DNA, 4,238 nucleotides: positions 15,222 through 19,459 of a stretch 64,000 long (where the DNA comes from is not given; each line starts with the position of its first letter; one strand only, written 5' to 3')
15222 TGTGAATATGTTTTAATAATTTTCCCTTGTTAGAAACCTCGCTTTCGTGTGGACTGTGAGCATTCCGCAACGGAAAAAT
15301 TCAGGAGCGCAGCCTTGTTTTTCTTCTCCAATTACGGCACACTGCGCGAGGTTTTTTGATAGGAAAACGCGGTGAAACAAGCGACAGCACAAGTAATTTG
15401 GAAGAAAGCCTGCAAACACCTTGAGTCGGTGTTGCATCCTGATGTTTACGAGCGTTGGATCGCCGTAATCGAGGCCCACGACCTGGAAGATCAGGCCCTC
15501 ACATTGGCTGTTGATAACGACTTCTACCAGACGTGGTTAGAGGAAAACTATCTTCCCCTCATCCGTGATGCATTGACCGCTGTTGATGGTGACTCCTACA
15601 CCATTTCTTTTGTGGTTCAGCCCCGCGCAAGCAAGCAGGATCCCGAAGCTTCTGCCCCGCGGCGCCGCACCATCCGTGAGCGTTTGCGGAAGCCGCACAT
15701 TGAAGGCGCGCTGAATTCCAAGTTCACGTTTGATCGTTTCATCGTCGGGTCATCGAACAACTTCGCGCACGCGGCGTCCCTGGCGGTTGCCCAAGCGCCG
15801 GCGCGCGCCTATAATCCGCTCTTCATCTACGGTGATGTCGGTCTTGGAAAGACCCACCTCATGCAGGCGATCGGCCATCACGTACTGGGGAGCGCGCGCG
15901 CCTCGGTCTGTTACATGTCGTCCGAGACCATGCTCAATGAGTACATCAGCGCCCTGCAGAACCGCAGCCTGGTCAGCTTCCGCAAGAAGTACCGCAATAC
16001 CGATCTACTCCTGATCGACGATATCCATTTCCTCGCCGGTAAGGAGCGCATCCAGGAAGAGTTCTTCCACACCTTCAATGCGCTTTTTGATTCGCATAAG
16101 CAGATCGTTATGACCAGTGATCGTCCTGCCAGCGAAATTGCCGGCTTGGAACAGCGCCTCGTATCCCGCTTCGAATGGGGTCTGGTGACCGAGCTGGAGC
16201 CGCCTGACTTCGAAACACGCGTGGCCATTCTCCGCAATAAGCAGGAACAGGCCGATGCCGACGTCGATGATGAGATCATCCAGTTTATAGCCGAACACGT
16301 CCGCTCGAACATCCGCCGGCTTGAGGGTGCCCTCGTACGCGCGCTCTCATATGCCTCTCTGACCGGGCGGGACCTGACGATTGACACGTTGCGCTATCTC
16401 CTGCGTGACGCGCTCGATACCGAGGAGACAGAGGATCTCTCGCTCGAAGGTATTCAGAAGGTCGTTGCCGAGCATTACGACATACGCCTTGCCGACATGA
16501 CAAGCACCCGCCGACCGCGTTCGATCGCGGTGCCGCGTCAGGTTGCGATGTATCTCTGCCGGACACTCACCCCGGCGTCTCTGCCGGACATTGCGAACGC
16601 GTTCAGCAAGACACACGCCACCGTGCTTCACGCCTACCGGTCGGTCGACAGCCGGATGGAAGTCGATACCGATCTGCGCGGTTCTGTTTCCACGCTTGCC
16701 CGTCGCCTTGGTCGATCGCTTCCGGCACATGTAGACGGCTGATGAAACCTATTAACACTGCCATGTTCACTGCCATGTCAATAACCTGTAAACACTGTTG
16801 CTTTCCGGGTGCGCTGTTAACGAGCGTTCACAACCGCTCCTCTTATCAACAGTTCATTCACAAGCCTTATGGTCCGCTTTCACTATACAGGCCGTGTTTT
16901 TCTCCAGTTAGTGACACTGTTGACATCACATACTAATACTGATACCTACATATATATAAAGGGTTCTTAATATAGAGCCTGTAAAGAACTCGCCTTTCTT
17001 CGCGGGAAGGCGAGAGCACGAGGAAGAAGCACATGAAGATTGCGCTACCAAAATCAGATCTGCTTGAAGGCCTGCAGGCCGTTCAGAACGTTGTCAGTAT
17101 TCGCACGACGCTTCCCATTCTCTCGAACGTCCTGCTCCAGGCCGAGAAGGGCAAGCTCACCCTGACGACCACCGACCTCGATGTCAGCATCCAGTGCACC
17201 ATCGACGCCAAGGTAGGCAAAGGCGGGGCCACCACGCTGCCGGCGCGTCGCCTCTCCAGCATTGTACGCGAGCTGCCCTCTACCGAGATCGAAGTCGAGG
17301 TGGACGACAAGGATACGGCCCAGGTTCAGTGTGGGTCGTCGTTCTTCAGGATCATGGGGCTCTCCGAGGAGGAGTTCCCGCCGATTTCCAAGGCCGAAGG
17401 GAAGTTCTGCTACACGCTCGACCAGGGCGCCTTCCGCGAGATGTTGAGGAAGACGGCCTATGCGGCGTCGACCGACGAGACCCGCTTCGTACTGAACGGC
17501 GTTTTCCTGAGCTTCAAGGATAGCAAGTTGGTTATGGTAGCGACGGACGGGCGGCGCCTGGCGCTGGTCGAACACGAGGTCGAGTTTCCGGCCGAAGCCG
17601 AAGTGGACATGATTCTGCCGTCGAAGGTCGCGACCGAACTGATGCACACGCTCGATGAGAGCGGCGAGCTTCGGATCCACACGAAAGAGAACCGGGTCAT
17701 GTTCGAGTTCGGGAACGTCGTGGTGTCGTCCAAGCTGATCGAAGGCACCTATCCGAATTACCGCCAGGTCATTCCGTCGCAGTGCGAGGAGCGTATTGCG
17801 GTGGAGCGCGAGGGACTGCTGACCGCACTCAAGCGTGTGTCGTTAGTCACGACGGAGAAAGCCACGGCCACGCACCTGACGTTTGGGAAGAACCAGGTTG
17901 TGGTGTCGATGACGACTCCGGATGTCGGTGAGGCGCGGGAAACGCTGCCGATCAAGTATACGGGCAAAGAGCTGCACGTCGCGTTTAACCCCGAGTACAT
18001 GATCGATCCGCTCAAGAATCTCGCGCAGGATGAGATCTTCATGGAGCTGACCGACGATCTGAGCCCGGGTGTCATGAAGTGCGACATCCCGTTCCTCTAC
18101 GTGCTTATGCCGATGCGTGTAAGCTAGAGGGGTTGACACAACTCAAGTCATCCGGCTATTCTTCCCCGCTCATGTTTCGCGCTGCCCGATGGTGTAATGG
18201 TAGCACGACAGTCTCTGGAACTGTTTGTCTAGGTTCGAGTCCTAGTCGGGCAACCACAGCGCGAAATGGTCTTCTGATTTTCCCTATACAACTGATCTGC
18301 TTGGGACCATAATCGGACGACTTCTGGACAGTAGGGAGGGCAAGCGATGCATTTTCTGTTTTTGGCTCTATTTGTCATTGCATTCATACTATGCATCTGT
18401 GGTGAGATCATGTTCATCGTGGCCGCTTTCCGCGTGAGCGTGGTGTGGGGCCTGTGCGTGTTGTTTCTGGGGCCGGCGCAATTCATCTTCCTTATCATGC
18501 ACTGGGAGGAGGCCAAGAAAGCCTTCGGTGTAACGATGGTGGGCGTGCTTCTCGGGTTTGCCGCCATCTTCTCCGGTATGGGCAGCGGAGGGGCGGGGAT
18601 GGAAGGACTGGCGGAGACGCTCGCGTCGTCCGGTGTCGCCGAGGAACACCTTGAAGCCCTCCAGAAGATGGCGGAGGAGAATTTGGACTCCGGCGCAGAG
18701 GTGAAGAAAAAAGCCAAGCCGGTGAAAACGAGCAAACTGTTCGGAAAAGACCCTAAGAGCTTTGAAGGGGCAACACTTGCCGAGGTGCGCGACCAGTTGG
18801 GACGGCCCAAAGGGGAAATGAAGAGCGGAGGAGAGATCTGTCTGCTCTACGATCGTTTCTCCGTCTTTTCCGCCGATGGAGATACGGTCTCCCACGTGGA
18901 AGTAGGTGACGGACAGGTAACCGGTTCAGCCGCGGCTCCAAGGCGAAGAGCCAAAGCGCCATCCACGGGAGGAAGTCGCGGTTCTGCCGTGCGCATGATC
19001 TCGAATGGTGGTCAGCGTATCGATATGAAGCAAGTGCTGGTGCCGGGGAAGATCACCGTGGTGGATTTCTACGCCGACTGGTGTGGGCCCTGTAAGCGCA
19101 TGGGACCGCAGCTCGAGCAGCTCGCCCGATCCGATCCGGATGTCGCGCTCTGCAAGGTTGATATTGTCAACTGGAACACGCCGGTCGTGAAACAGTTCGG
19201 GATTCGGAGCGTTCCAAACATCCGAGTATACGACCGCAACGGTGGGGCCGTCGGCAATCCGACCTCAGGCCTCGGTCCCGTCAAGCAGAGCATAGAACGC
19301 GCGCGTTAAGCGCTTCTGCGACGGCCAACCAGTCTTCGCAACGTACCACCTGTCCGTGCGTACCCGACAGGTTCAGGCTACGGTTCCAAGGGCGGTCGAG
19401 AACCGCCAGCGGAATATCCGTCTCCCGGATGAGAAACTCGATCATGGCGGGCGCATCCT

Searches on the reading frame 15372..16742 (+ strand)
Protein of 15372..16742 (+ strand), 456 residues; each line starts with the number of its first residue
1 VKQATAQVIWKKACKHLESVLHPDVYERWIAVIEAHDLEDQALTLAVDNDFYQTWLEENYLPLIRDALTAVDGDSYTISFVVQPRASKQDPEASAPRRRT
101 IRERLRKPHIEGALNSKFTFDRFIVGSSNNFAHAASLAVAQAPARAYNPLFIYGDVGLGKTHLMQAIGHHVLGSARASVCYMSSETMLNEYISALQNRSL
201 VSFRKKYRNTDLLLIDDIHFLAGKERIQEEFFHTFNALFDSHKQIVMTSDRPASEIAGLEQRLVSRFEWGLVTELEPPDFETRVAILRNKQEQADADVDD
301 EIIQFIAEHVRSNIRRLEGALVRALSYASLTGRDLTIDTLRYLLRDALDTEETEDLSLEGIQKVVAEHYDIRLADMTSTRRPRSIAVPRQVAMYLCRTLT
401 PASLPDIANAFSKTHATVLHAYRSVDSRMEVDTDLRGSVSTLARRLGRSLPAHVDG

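Call 8: search_protein_families(library=pfam, proteins=[window:15372-16742:+])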
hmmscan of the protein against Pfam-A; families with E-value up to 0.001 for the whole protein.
window:15372-16742:+ (456 aa): 7 families
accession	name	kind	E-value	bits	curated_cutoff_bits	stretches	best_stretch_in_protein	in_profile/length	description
PF00308.24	Bac_DnaA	-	1.9e-67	226.9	23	1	114-273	1-161/162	Bacterial DnaA ATPAse domain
PF08299.17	Bac_DnaA_C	-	2.6e-25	88.6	31.5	1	359-425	2-69/69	Bacterial dnaA protein helix-turn-helix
PF11638.13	DnaA_N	-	2.3e-15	56.5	24.6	1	9-69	3-64/65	DnaA N-terminal domain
PF01695.23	IstB_IS21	-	8.1e-09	35.8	24.1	1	150-254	95-197/238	IstB-like ATP binding protein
PF00004.35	AAA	-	2.4e-07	31.7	21.2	1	151-260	2-119/131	ATPase family associated with various cellular activities (AAA)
PF13401.12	AAA_22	-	0.00023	21.9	27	0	149-245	7-116/130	AAA domain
PF13173.12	AAA_14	-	0.00036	21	27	1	148-249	3-97/129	AAA domain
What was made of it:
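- Checked: Context. dnaA is at 15372-16742 and dnaN at 17033-18127 (call 8), about 7.2 kb from the nearer site.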

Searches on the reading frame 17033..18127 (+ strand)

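Call 8: search_protein_families(library=pfam, proteins=[window:17033-18127:+])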
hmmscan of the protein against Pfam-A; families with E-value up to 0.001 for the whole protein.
window:17033-18127:+ (364 aa): 3 families
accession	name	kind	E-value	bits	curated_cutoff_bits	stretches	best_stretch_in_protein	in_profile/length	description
PF00712.24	DNA_pol3_beta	-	2.2e-37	128.3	24.4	1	1-118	1-119/120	DNA polymerase III beta subunit, N-terminal domain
PF02767.21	DNA_pol3_beta_2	-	4.8e-30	104.7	27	1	129-242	2-116/116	DNA polymerase III beta subunit, central domain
PF02768.20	DNA_pol3_beta_3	-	2.4e-24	85.9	27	1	244-362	1-121/121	DNA polymerase III beta subunit, C-terminal domain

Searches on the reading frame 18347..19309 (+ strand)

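Call 8: search_protein_families(library=pfam, proteins=[window:18347-19309:+])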
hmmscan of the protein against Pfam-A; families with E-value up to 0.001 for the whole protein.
window:18347-19309:+ (320 aa): 4 families
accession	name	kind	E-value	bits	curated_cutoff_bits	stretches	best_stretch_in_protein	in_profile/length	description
PF00085.26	Thioredoxin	-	1e-16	61.2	23.5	1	230-298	14-82/103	Thioredoxin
PF13098.12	Thioredoxin_2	-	3e-05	24.8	27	1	234-298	5-85/104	Thioredoxin-like domain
PF08534.16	Redoxin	-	0.00011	22.5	26.6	0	218-299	14-96/148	Redoxin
PF00578.27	AhpC-TSA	-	0.00046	20.5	26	0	221-261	14-53/124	AhpC/TSA family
